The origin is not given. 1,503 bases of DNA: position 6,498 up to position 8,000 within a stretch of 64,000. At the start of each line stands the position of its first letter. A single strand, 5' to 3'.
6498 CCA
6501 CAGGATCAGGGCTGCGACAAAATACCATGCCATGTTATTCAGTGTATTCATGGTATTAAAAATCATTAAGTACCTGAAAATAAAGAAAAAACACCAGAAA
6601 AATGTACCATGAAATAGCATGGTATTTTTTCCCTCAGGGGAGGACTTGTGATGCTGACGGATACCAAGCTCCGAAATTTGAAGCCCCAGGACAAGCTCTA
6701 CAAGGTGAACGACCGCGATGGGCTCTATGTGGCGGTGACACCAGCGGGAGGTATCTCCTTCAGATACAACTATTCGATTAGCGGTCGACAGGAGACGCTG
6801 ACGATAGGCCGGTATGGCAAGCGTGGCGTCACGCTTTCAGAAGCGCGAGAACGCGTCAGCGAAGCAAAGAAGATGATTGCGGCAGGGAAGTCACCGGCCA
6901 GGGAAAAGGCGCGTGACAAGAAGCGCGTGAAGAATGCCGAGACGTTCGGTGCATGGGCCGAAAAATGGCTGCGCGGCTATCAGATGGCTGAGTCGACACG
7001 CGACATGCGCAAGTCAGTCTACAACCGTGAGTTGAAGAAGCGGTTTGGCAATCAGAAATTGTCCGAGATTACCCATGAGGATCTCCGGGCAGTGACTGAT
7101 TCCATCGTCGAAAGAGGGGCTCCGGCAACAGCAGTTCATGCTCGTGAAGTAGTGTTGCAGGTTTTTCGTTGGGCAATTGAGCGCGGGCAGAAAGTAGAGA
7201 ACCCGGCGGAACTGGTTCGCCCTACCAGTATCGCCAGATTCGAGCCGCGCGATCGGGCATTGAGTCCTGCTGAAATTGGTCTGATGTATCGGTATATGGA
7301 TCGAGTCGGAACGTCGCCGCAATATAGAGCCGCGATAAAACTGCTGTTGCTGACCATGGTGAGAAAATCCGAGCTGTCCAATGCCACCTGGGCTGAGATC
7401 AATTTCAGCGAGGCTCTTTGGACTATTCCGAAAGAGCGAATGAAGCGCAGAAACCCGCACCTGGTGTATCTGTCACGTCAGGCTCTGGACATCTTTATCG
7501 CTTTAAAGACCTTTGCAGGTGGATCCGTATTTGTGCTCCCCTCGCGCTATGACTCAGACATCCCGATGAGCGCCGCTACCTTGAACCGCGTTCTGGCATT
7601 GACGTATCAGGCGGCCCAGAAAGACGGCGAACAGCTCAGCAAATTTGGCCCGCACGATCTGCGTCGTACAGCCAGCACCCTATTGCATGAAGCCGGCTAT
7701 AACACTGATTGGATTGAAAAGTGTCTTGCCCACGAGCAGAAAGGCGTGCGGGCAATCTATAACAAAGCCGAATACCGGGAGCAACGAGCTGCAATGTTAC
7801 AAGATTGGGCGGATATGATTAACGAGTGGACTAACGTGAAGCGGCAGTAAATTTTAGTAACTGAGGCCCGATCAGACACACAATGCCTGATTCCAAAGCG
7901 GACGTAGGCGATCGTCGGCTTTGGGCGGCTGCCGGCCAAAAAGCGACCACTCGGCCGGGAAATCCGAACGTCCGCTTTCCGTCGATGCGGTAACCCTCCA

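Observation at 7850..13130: Low-GC sub-island encoding a 1216-aa Sec-secreted coiled-coil protein and a convergent, overlapping small secreted protein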

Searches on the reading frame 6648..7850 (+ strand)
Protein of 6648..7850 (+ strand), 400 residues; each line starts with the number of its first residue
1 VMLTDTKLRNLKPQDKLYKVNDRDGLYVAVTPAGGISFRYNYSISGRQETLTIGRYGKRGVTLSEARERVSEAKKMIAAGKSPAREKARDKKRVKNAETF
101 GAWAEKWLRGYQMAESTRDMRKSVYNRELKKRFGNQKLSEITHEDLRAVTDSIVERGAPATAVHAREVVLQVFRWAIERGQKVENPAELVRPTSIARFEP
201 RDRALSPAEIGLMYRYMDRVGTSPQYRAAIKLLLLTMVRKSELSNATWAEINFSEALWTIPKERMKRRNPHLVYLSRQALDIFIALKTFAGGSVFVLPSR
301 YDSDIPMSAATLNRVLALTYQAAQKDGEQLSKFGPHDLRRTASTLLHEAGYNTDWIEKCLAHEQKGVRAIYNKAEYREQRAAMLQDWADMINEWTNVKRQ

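Call 3: search_protein_families(library=pfam, proteins=[window:6648-7850:+], max_evalue=0.1)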
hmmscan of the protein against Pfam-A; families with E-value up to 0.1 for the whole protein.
window:6648-7850:+ (400 aa): 5 families
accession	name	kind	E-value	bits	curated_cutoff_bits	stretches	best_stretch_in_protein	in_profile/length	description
PF00589.27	Phage_integrase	-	3.8e-21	76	27.1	1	205-376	3-170/172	Phage integrase family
PF13356.12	Arm-DNA-bind_3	-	2.5e-20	72.8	27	1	3-89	1-82/83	Arm DNA-binding domain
PF22022.2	Phage_int_M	-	6.4e-14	52.4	27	1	100-191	1-94/96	Phage integrase central domain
PF14659.12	Phage_int_SAM_3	-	3.8e-06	27.5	22.6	1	99-148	1-52/58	Phage integrase, N-terminal SAM-like domain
PF18915.5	DUF5667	-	0.072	14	27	0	51-89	22-60/99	Domain of unknown function (DUF5667)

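Call 71: find_encoding_contigs(protein=window:6648-7850:+, flank=10000, max_places=10)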
Protein window:6648-7850:+ (400 aa): no gene with exactly this product is on record in the collection.

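Call 88: search_dna_similar(query=window:6648-7850:+, collection=plasmids, mode=protein, max_evalue=1e-40, max_rows=10)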
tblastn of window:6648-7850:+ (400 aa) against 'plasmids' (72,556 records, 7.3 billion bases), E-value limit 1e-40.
Records with a match: 118; places in all: 125; records where one place covers at least 80% of the query: 112.
Best place of each record, by identity: 80-90% 21; <60% 97.
By first word of the organism name: Escherichia 33; Ralstonia 28; Klebsiella 18; Acinetobacter 11; Pseudomonas 2; Proteus 2; Salmonella 2; Legionella 2; Aminobacter 2; Morganella 1; and 17 more.
By predicted mobility (MOB-suite, as given by PLSDB): conjugative 49; non-mobilizable 38; mobilizable 31.
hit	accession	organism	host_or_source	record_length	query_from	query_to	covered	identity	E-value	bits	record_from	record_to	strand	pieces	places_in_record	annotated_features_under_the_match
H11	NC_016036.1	Morganella morganii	-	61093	2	396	99%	86.6%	0e+0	724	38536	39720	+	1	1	site-specific integrase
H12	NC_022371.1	Escherichia coli PMV-1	-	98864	2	396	99%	86.6%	0e+0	724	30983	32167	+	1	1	site-specific integrase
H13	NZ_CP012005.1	Acinetobacter baumannii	Homo sapiens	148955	2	396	99%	86.6%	0e+0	724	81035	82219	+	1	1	site-specific integrase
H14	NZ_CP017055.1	Providencia stuartii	Homo sapiens,urine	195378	2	396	99%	86.6%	0e+0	724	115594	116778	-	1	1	site-specific integrase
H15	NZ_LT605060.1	Acinetobacter baumannii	not available: to be reported later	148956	2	396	99%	86.6%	0e+0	724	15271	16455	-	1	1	site-specific integrase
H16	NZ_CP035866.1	Escherichia coli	Homo sapiens,stool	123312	2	396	99%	86.6%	0e+0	724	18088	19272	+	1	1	site-specific integrase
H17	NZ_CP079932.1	Acinetobacter baumannii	Homo sapiens,bacterial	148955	2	396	99%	86.6%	0e+0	724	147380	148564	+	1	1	site-specific integrase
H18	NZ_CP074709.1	Acinetobacter baumannii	-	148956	2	396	99%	86.6%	0e+0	724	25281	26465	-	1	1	site-specific integrase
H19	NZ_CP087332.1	Acinetobacter baumannii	Homo sapiens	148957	2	396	99%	86.6%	0e+0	724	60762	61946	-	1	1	site-specific integrase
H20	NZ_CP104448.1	Acinetobacter baumannii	Homo sapiens,sputum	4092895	2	396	99%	86.6%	0e+0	724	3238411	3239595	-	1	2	none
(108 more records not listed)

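Call 89: get_annotated_region(hit=H13, flank=9000)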
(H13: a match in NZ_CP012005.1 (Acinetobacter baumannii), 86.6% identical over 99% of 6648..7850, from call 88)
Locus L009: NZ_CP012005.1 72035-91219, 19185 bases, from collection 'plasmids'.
description: Acinetobacter baumannii strain ATCC 17978-mff plasmid pAB3, complete sequence
organism: Acinetobacter baumannii (NCBI taxid 470)
taxonomy: Bacteria; Pseudomonadota; Gammaproteobacteria; Moraxellales; Moraxellaceae; Acinetobacter; Acinetobacter baumannii
host: -; source: Homo sapiens; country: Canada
typing (MOB-suite, as given by PLSDB): conjugative; replicon rep_cluster_1527; relaxase MOBP; mating-pair formation MPF_I
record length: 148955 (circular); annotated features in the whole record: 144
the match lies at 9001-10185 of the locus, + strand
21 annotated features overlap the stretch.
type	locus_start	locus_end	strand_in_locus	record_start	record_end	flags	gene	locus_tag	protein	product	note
CDS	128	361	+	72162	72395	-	-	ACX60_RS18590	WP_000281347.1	FeoA family protein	GO:0006811 - monoatomic ion transport [Evidence IEA]; GO:0055072 - obsolete iron ion homeostasis [Evidence IEA]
CDS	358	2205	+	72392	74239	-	feoB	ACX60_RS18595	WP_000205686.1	ferrous iron transport protein B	GO:0006826 - iron ion transport [Evidence IEA]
CDS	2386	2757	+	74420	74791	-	-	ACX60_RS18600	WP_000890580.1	metalloregulator ArsR/SmtB family transcription factor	GO:0006355 - regulation of DNA-templated transcription [Evidence IEA]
CDS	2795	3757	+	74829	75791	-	-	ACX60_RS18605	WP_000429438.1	arsenic resistance protein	-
CDS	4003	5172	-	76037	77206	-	-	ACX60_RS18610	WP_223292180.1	transposase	-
CDS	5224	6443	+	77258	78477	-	-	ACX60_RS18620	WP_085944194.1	IS3-like element ISAba18 family transposase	GO:0006313 - DNA transposition [Evidence IEA]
CDS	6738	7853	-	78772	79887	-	-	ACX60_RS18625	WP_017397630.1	TniQ family protein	-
CDS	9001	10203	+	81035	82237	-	-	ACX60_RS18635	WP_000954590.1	site-specific integrase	GO:0015074 - DNA integration [Evidence IEA]; GO:0006310 - DNA recombination [Evidence IEA]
CDS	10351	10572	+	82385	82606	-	-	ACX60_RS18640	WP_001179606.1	AlpA family phage regulatory protein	-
CDS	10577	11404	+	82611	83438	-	-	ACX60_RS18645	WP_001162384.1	helicase RepA family protein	-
CDS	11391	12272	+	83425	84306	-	repC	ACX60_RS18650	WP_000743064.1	replication protein C, IncQ-type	-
CDS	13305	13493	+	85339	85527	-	-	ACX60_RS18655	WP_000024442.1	stabilization protein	-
CDS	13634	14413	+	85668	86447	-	trbJ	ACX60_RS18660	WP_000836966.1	P-type conjugative transfer protein TrbJ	-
CDS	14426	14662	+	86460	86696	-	trbK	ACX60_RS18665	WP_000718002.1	entry exclusion lipoprotein TrbK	GO:0009292 - horizontal gene transfer [Evidence IEA]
CDS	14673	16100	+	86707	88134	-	trbL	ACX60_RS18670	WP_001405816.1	P-type conjugative transfer protein TrbL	GO:0009291 - unidirectional conjugation [Evidence IEA]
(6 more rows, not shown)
